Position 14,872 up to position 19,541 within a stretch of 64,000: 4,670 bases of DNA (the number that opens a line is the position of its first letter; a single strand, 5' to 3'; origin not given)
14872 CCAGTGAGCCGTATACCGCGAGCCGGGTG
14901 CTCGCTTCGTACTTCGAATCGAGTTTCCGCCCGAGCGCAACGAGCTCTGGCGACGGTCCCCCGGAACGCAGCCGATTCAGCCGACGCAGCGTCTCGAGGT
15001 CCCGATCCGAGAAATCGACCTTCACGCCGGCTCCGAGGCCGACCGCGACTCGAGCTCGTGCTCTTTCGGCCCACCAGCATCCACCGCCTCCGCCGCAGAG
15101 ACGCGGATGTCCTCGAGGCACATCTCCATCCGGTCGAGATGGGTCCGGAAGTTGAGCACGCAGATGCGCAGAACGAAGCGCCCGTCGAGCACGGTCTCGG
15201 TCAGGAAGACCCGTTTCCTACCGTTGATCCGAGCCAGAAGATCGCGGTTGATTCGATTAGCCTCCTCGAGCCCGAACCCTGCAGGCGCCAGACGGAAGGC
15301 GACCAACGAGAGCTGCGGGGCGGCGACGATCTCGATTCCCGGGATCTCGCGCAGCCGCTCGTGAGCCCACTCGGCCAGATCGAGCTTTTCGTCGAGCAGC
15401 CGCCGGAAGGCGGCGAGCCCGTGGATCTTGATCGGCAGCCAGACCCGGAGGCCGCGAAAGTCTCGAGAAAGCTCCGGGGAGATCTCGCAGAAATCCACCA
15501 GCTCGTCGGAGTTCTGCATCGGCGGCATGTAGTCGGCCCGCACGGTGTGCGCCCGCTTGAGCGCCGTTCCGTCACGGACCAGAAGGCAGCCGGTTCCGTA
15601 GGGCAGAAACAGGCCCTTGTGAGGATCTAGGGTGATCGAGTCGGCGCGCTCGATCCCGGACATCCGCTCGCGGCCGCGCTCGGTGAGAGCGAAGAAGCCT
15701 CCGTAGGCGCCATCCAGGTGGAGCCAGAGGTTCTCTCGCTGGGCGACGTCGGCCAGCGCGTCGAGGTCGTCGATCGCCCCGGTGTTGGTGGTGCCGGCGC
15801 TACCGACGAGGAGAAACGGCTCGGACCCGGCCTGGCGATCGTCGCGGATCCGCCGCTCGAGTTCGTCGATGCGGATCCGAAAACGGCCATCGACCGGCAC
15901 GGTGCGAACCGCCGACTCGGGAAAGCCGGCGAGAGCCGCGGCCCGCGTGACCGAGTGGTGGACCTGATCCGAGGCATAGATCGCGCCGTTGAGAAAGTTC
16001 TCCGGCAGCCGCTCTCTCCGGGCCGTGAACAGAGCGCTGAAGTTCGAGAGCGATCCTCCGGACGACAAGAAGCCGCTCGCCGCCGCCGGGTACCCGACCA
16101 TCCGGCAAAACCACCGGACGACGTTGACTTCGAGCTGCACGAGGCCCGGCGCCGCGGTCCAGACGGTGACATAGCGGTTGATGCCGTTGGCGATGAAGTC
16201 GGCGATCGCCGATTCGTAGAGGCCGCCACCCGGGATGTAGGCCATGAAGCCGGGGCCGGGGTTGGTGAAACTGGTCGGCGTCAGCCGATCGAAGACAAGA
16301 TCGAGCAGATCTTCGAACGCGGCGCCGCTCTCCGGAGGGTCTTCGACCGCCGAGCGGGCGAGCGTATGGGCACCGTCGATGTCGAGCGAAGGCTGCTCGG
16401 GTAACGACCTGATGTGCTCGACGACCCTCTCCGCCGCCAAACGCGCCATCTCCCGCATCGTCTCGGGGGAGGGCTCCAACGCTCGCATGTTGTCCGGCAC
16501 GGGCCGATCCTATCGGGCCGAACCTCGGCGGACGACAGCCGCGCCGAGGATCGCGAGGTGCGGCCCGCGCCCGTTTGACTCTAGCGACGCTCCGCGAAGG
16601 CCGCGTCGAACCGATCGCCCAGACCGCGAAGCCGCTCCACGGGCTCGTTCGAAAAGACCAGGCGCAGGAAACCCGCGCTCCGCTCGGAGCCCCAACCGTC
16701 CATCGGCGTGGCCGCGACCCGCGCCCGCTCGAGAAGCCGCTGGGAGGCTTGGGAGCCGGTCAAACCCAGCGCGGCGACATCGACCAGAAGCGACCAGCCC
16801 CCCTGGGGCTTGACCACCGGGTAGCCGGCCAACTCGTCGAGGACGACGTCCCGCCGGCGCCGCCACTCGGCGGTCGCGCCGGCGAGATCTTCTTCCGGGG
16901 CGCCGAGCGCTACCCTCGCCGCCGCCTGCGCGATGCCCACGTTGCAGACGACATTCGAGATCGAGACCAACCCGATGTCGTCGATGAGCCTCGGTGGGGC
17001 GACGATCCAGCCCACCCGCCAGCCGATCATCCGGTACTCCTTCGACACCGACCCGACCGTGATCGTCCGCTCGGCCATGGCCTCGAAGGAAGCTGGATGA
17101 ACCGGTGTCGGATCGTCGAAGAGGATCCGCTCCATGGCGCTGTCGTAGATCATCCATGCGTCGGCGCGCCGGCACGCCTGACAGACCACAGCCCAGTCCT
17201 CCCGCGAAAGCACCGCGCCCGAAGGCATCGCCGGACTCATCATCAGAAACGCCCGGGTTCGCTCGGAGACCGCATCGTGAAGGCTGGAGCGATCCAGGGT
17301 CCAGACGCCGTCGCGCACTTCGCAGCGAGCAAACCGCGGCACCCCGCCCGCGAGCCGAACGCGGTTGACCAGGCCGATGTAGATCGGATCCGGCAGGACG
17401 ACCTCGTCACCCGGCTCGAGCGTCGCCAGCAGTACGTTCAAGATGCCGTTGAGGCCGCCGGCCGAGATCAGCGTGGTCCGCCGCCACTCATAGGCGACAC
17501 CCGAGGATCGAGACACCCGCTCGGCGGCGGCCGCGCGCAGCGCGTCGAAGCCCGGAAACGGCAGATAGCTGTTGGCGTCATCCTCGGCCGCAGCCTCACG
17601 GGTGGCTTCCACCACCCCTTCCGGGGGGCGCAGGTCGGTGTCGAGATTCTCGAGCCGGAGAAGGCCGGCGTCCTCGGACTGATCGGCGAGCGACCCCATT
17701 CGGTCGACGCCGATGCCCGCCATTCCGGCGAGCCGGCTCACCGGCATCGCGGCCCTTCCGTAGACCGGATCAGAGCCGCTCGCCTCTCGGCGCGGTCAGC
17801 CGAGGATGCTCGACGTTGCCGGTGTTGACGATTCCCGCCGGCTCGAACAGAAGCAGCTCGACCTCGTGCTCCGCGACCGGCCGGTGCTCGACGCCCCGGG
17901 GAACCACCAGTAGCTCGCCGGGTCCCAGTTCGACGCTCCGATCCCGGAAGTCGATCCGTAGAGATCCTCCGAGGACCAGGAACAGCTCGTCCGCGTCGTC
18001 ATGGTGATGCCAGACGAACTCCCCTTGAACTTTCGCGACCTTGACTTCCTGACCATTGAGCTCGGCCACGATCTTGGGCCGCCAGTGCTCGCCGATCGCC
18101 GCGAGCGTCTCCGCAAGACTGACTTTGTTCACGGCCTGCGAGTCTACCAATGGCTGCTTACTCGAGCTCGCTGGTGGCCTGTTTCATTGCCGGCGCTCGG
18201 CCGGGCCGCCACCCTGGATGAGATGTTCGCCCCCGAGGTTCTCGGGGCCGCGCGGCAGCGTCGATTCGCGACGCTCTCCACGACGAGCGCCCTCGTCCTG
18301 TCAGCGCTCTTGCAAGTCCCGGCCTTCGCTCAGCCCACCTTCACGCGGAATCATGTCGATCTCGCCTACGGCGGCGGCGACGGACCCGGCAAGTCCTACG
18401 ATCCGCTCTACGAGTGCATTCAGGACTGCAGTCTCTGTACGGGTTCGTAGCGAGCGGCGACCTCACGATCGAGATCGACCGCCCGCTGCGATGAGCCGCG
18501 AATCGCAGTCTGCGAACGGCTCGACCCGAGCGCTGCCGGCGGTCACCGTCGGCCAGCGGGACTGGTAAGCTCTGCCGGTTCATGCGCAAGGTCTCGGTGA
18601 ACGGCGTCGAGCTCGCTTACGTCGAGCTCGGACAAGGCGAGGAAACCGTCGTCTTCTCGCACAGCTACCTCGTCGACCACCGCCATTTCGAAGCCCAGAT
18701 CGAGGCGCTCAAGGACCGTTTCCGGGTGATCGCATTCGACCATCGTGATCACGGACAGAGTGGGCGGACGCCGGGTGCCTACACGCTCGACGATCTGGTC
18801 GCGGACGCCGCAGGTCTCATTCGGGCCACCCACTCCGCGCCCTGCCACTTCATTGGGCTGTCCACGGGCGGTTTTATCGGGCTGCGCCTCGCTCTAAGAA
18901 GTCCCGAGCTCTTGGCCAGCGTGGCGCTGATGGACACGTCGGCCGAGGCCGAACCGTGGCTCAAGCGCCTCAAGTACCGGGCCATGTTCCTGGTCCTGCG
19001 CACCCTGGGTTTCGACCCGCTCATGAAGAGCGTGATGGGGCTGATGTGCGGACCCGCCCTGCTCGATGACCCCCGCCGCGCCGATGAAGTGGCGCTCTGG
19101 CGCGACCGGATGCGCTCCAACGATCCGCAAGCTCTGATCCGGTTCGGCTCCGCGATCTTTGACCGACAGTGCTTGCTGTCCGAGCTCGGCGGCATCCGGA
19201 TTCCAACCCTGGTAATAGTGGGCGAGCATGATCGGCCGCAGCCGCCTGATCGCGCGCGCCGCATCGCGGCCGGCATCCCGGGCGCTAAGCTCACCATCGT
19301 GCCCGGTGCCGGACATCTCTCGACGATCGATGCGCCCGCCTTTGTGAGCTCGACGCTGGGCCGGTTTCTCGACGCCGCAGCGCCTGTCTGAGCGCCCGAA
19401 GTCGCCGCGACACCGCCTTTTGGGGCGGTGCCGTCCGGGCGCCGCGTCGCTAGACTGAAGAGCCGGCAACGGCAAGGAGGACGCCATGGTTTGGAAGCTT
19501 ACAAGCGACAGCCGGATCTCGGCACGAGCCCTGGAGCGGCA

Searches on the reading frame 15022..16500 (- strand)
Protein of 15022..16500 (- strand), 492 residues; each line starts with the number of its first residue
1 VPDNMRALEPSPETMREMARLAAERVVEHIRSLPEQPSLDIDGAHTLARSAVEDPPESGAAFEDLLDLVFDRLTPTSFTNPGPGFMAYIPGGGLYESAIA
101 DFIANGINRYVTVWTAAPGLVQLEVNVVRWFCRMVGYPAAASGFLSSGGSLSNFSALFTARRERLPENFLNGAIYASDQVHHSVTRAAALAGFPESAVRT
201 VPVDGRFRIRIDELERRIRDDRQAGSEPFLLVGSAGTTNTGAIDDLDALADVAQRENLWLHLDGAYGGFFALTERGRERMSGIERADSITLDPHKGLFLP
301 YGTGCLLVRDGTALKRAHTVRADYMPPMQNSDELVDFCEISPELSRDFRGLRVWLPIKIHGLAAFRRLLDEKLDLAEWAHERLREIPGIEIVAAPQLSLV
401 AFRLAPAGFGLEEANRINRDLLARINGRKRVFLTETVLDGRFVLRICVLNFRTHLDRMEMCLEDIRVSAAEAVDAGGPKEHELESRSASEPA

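Call 32: search_protein_families(library=ncbifam, proteins=[window:15022-16500:-], max_evalue=1e-12)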
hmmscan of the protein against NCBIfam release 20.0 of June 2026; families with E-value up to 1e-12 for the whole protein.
window:15022-16500:- (492 aa): 5 families
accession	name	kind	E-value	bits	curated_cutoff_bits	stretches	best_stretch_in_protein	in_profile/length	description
NF052646.1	DABADecarRhbB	equivalog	3.8e-65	220.3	900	1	99-469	114-482/491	L-2,4-diaminobutyrate decarboxylase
TIGR03799.1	NOD_PanD_pyr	equivalog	1.8e-42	145.4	606.1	1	173-407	211-440/522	pyridoxal-dependent aspartate 1-decarboxylase PanP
TIGR03812.1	tyr_de_CO2_Arch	equivalog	2.2e-30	105.8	299.4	1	118-404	55-326/375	tyrosine decarboxylase MfnA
NF002748.0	PRK02769.1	equivalog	4.5e-21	75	305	1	122-394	65-320/382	histidine decarboxylase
TIGR03811.1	tyr_de_CO2_Ent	equivalog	8.1e-17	60.9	905.3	0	179-269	230-325/608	tyrosine decarboxylase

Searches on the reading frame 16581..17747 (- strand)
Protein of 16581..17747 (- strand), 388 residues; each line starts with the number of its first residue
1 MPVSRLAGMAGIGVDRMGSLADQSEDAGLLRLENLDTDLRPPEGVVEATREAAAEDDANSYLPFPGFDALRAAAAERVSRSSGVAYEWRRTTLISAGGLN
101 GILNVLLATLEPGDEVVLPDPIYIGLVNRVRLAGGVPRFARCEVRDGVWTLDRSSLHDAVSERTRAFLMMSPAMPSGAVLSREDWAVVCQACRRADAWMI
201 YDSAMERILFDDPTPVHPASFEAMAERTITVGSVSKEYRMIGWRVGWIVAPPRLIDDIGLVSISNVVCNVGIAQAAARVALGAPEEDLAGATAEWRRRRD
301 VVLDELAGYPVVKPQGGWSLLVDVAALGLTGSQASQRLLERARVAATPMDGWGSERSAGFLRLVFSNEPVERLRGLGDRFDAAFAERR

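Call 33: search_protein_families(library=ncbifam, proteins=[window:16581-17747:-], max_evalue=1e-12)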
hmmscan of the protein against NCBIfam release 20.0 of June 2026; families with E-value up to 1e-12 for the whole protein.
window:16581-17747:- (388 aa): 46 families (the best 25 are shown)
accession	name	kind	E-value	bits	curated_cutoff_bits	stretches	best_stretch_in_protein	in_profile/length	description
NF041364.1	GntC_guanitoxin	equivalog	2e-59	201.3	415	1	40-374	11-347/356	guanitoxin biosynthesis PLP-dependent (S)-gamma-hydroxy-L-arginine cyclodehydratase GntC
NF006488.0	PRK08912.1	equivalog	9.6e-58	195.9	498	1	39-368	38-369/387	aminotransferase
NF005855.0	PRK07777.1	equivalog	2.4e-54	185.2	553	1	36-358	37-361/391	pyridoxal phosphate-dependent aminotransferase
NF004770.0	PRK06108.1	subfamily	1.3e-51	175.7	422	1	27-375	36-383/396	pyridoxal phosphate-dependent aminotransferase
NF005817.0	PRK07683.1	equivalog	3.9e-50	170.7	575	1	30-382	31-379/387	aminotransferase A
NF041091.1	asp_aminotase_Arch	equivalog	5.6e-46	157.1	550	1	28-368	28-360/376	aspartate aminotransferase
NF006569.0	PRK09082.1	subfamily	2.8e-45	155.1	420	1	16-366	22-370/386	methionine aminotransferase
NF004621.0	PRK05957.1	equivalog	1.9e-44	152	498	1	38-365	38-364/389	pyridoxal phosphate-dependent aminotransferase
NF006514.0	PRK08960.1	equivalog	2.2e-40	138.7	554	1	29-379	34-380/388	pyridoxal phosphate-dependent aminotransferase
NF005601.0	PRK07337.1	equivalog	4.4e-40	138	496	1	32-379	40-387/394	pyridoxal phosphate-dependent aminotransferase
NF004769.0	PRK06107.1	equivalog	2.6e-39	135.1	617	1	37-327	43-335/402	aspartate transaminase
NF006756.0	PRK09276.1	subfamily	2.9e-39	135.1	507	1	34-373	38-375/387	LL-diaminopimelate aminotransferase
NF005816.0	PRK07682.1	equivalog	1.1e-38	133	620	1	53-366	54-366/390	aminotransferase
NF004975.0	PRK06348.1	equivalog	1.7e-38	132.7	549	1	36-367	38-367/384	pyridoxal phosphate-dependent aminotransferase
TIGR03540.1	DapC_direct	equivalog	9.1e-37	126.9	593.25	1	30-367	32-368/383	LL-diaminopimelate aminotransferase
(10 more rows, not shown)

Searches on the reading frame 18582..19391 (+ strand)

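Call 32: search_protein_families(library=ncbifam, proteins=[window:18582-19391:+], max_evalue=1e-12)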
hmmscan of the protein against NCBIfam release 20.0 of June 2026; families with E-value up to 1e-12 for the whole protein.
window:18582-19391:+ (269 aa): 12 families
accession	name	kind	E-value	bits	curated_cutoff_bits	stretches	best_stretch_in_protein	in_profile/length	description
NF051487.1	bifunc_PcaCD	exception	1.1e-44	153.2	430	1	19-264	171-412/413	bifunctional 4-carboxymuconolactone decarboxylase/3-oxoadipate enol-lactonase PcaCD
NF051488.1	bifunc_PcaDC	exception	7.3e-44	150.4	390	1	20-265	12-252/375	bifunctional 3-oxoadipate enol-lactonase/4-carboxymuconolactone decarboxylase PcaDC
TIGR02427.1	protocat_pcaD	equivalog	2e-43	148.6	255.85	1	18-263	11-250/251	3-oxoadipate enol-lactonase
NF011457.0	PRK14875.1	equivalog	1.3e-22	80.3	307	1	2-117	113-229/372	acetoin dehydrogenase dihydrolipoyllysine-residue acetyltransferase subunit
TIGR03611.1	RutD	equivalog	4.7e-22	78.6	238.5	1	19-265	12-257/258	pyrimidine utilization protein D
NF050089.1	i_nPHAscl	equivalog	5e-19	68.5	300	1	7-119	5-117/288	intracellular short-chain-length polyhydroxyalkanoate depolymerase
NF052610.1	macro_16_ester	equivalog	2.2e-18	66.6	420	0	44-123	50-131/281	alpha/beta fold macrolide esterase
TIGR03056.1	bchO_mg_che_rel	equivalog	2.3e-17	62.9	172.55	1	2-262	9-276/278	alpha/beta fold hydrolase BchO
TIGR03695.1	menH_SHCHC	equivalog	3.7e-16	59.3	208.55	0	21-120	3-105/252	2-succinyl-6-hydroxy-2,4-cyclohexadiene-1-carboxylate synthase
NF053693.1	esterase_mleCBF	exception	4.2e-16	59.1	564.5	0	44-120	50-128/279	CBF family alpha/beta fold macrolide esterase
NF041759.1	mac_hydro_EstT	equivalog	3.3e-14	52.7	450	0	44-121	48-128/278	macrolide hydrolase EstT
NF053683.1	esterase_mleBRB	exception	1.4e-13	51.1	585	0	41-123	47-131/280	BRB family alpha/beta fold macrolide esterase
